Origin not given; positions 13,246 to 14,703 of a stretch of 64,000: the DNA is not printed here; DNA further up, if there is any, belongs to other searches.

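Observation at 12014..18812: Candidate protein O-glycosylation or envelope glycopolymer system: three GT-C glycosyltransferases, a co-transcribed receiver domain and an adjacent Pro/Thr-rich FN3 surface protein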

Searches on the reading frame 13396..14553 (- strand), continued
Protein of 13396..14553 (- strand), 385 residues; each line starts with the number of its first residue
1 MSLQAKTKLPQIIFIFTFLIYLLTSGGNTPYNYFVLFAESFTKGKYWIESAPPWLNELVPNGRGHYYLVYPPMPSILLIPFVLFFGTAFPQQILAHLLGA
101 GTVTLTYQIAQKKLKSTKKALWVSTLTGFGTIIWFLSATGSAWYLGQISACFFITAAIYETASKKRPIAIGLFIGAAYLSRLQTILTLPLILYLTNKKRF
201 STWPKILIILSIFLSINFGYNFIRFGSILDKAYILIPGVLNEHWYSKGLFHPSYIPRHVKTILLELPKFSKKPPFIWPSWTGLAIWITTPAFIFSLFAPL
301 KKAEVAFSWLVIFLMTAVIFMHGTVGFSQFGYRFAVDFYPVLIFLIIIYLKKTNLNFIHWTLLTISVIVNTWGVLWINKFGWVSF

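Call 57: search_protein_representatives(alignment_id=A1)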
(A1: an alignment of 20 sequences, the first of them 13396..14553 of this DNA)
Query: 20 sequences, 384 profile positions. Proteins with E-value up to 0.001 (for the whole library): 3267; up to 1e-10: 1998; up to 1e-30: 667. The best 150 are listed.
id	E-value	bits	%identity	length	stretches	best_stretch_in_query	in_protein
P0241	1.2e-155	534.8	-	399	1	7-384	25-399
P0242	3.8e-154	529.9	-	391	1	5-384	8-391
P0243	9.4e-151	518.7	-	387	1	5-384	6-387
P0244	1.5e-140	485.2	-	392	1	3-384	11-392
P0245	1.3e-130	452.4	-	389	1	6-384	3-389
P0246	8.9e-123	426.6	-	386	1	3-378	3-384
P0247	1.4e-119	416.1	-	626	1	4-384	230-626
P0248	2.8e-118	411.8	-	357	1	33-384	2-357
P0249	7.3e-114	397.3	-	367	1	26-376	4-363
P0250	1.6e-112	392.9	-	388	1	3-383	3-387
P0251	1.4e-110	386.5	-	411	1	7-382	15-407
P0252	3.5e-108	378.6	-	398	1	11-384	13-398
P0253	2.1e-106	372.7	-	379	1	5-380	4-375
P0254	1.6e-102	360.0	-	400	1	7-380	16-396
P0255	3.9e-102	358.7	-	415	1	6-381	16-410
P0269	2.4e-85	303.4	-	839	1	14-381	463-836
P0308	1.5e-64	235.0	-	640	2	7-320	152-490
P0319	2.5e-62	227.7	-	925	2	11-196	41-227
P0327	1.1e-58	215.7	-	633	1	9-376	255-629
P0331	2.4e-58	214.5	-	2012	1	10-375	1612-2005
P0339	1.2e-57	212.2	-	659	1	9-381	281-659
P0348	1.1e-55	205.7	-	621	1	8-375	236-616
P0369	7.0e-53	196.5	-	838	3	9-198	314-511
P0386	5.8e-51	190.2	-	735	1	8-381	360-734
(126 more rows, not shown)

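Call 58: search_protein_families(library=pfam, proteins=[P0247, P0269, P0327, P0339, P0348, P0386, P0331, P0319, P0369, P0308], max_evalue=0.001)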
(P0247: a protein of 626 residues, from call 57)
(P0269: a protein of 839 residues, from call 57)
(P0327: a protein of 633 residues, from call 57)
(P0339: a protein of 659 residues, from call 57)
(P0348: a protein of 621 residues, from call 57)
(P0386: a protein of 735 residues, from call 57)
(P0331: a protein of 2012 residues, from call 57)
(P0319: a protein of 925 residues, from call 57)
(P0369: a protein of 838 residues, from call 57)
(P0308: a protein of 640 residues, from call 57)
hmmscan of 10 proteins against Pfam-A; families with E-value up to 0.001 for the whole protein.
P0247 (626 aa): 1 family
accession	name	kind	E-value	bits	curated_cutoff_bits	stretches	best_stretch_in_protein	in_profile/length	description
PF09586.16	YfhO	-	8.3e-13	48.1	28.5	1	111-191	754-835/835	Bacterial membrane protein YfhO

P0269 (839 aa): 0 families

P0327 (633 aa): 1 family
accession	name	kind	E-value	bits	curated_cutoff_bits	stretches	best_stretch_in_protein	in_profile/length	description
PF02018.23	CBM_4_9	-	4.3e-05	24.3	25.9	1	38-117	2-74/136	Carbohydrate binding domain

P0339 (659 aa): 0 families

P0348 (621 aa): 1 family
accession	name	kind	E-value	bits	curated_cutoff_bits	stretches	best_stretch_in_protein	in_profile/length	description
PF02018.23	CBM_4_9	-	3.4e-06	27.9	25.9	1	27-152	3-125/136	Carbohydrate binding domain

P0386 (735 aa): 0 families

P0331 (2012 aa): 3 families
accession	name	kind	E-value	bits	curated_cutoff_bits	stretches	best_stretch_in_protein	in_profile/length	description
PF02366.24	PMT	-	3.1e-20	73.2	22.7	1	1006-1129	80-199/245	Dolichyl-phosphate-mannose-protein mannosyltransferase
PF13231.12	PMT_2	-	1.2e-09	39.1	26.1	2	1005-1143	18-145/160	Dolichyl-phosphate-mannose-protein mannosyltransferase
PF16192.10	PMT_4TMC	-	0.0003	20.8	32.4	1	1250-1397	3-170/202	C-terminal four TMM region of protein-O-mannosyltransferase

P0319 (925 aa): 0 families

P0369 (838 aa): 0 families

P0308 (640 aa): 0 families

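Call 76: search_protein_families(library=ncbifam, proteins=[L039:11103-13070:-, L012:8044-9963:-, L060:7956-9896:-, L055:8687-9940:+, L055:9950-11152:+, L055:13189-14499:-, L055:11865-13166:-, L055:7978-8682:+, L055:14480-15181:-, L055:15218-16777:-], max_evalue=0.001)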
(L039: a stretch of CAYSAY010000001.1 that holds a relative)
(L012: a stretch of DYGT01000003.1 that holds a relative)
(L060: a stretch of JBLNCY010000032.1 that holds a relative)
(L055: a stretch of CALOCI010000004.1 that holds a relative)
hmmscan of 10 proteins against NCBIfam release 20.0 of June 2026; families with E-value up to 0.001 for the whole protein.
L039:11103-13070:- (655 aa): 1 family
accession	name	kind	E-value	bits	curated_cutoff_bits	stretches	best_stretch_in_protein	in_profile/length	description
TIGR03662.1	Chlor_Arch_YYY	subfamily_domain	3.7e-20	72.2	300.25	2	568-652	640-726/727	chlor_Arch_YYY domain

L012:8044-9963:- (639 aa): 0 families

L060:7956-9896:- (646 aa): 1 family
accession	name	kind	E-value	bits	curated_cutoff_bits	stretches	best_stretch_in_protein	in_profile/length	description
TIGR03662.1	Chlor_Arch_YYY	subfamily_domain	3.3e-08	32.7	300.25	1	571-639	657-726/727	chlor_Arch_YYY domain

L055:8687-9940:+ (417 aa): 1 family
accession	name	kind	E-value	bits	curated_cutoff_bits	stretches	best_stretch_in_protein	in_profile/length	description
NF047440.1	LA3751_2_3_fam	subfamily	2.2e-11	43.2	200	1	50-407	59-389/460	LA_3751/LA_3752 family putative glycosyltransferase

L055:9950-11152:+ (400 aa): 1 family
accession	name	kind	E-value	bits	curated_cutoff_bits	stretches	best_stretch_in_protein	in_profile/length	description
NF047440.1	LA3751_2_3_fam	subfamily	1.7e-10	40.3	200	1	52-393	61-388/460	LA_3751/LA_3752 family putative glycosyltransferase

L055:13189-14499:- (436 aa): 0 families

L055:11865-13166:- (433 aa): 2 families
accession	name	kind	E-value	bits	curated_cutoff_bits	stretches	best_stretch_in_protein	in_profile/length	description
NF058602.1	PrMnsylTfPmt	equivalog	1.1e-29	103.6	800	2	37-163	64-189/530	protein O-mannosyltransferase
TIGR03663.1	TIGR03663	subfamily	2.8e-12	46.4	126.25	1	79-261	56-237/435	flippase activity-associated protein Agl23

L055:7978-8682:+ (234 aa): 14 families
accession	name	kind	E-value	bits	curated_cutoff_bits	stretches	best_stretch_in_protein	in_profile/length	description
TIGR04182.1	glyco_TIGR04182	equivalog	7.5e-24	84.6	325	1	6-213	2-202/293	S-layer glycoprotein N-glycosyltransferase AglJ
NF007986.1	PRK10714.1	equivalog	6.8e-17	61.5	529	1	2-219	4-217/316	undecaprenyl-phosphate 4-deoxy-4-formamido-L-arabinose transferase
NF010496.0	PRK13915.1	equivalog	2.3e-12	46.6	262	1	4-115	31-145/307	glucosyl-3-phosphoglycerate synthase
NF047588.1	GlcsyltransPgfSStrep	equivalog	2.4e-12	46.7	500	1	4-115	1-113/308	glycosyltransferase PgfS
NF041391.1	DPhHxTase_Halo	equivalog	5.5e-12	45.1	375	1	12-213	3-193/213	dolichyl-phosphate hexose transferase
NF038302.1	EPS_HpsE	equivalog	3.8e-10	39.2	300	1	4-98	1-97/307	hormogonium polysaccharide biosynthesis glycosyltransferase HpsE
TIGR03937.1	PgaC_IcaA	equivalog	6e-10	38.6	422.3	1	3-97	44-135/407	poly-beta-1,6-N-acetyl-D-glucosamine synthase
TIGR03469.1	HpnB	hypoth_equivalog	1.1e-07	31.3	379.25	1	5-118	45-166/386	hopene-associated glycosyltransferase HpnB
TIGR03965.1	mycofact_glyco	equivalog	1.8e-07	30.4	280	1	5-112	75-179/467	mycofactocin biosynthesis glycosyltransferase MftF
NF007482.0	PRK10073.1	equivalog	2.4e-07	30.1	423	1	5-109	7-107/334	glycosyltransferase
NF041875.1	EPS_EpsD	equivalog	3.4e-07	30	370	1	7-127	2-119/325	exopolysaccharide biosynthesis glycosyltransferase EpsD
NF058614.1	PPMAGASynPpgS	equivalog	3.7e-07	29.8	370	1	7-214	3-208/226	polyprenyl-phospho-N-acetylgalactosaminyl synthase PpgS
TIGR04283.1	glyco_like_mftF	equivalog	5.4e-07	29.4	182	1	6-113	1-97/221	TIGR04283 family arsenosugar biosynthesis glycosyltransferase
TIGR03111.1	glyc2_xrt_Gpos1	hypoth_equivalog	0.00059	18.7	363.95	1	4-109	49-153/439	TIGR03111 family XrtG-associated glycosyltransferase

L055:14480-15181:- (233 aa): 23 families
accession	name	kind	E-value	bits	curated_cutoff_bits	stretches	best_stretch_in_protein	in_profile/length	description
NF007986.1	PRK10714.1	equivalog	3.3e-19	69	529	1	6-220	8-220/316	undecaprenyl-phosphate 4-deoxy-4-formamido-L-arabinose transferase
TIGR03937.1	PgaC_IcaA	equivalog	1.6e-18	66.8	422.3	1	5-103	46-141/407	poly-beta-1,6-N-acetyl-D-glucosamine synthase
NF047588.1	GlcsyltransPgfSStrep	equivalog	4.3e-16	59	500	1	6-171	3-170/308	glycosyltransferase PgfS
TIGR04182.1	glyco_TIGR04182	equivalog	3.3e-14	52.9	325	1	7-208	3-198/293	S-layer glycoprotein N-glycosyltransferase AglJ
NF047683.1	TeichurnBiosyTuaG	equivalog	3.3e-13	49.9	400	1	5-113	7-112/252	teichuronic acid biosynthesis protein TuaG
NF007482.0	PRK10073.1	equivalog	1.1e-12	47.6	423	1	4-117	6-115/334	glycosyltransferase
NF041391.1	DPhHxTase_Halo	equivalog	2.9e-12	46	375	1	12-204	3-187/213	dolichyl-phosphate hexose transferase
NF058614.1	PPMAGASynPpgS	equivalog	6e-12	45.5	370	1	9-199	5-195/226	polyprenyl-phospho-N-acetylgalactosaminyl synthase PpgS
TIGR03965.1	mycofact_glyco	equivalog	7e-11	41.6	280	1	5-112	75-179/467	mycofactocin biosynthesis glycosyltransferase MftF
TIGR04283.1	glyco_like_mftF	equivalog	1e-10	41.6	182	1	6-120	1-105/221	TIGR04283 family arsenosugar biosynthesis glycosyltransferase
NF010496.0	PRK13915.1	equivalog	1.6e-10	40.6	262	1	4-97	31-126/307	glucosyl-3-phosphoglycerate synthase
NF041875.1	EPS_EpsD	equivalog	2e-10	40.6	370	1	7-109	2-101/325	exopolysaccharide biosynthesis glycosyltransferase EpsD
NF050050.1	ProtGlycPglI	equivalog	2.7e-10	40.1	500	1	6-109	4-105/306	GalNAc(5)-diNAcBac-PP-undecaprenol beta-1,3-glucosyltransferase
TIGR03469.1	HpnB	hypoth_equivalog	1.1e-08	34.6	379.25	1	5-116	45-164/386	hopene-associated glycosyltransferase HpnB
NF038302.1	EPS_HpsE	equivalog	2.5e-08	33.2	300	1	6-98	3-97/307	hormogonium polysaccharide biosynthesis glycosyltransferase HpsE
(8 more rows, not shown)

L055:15218-16777:- (519 aa): 1 family
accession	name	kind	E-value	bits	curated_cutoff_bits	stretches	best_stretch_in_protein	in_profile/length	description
NF047539.1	XAC2610_fam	domain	6.9e-07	29.7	35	0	127-152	3-28/89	XAC2610-related protein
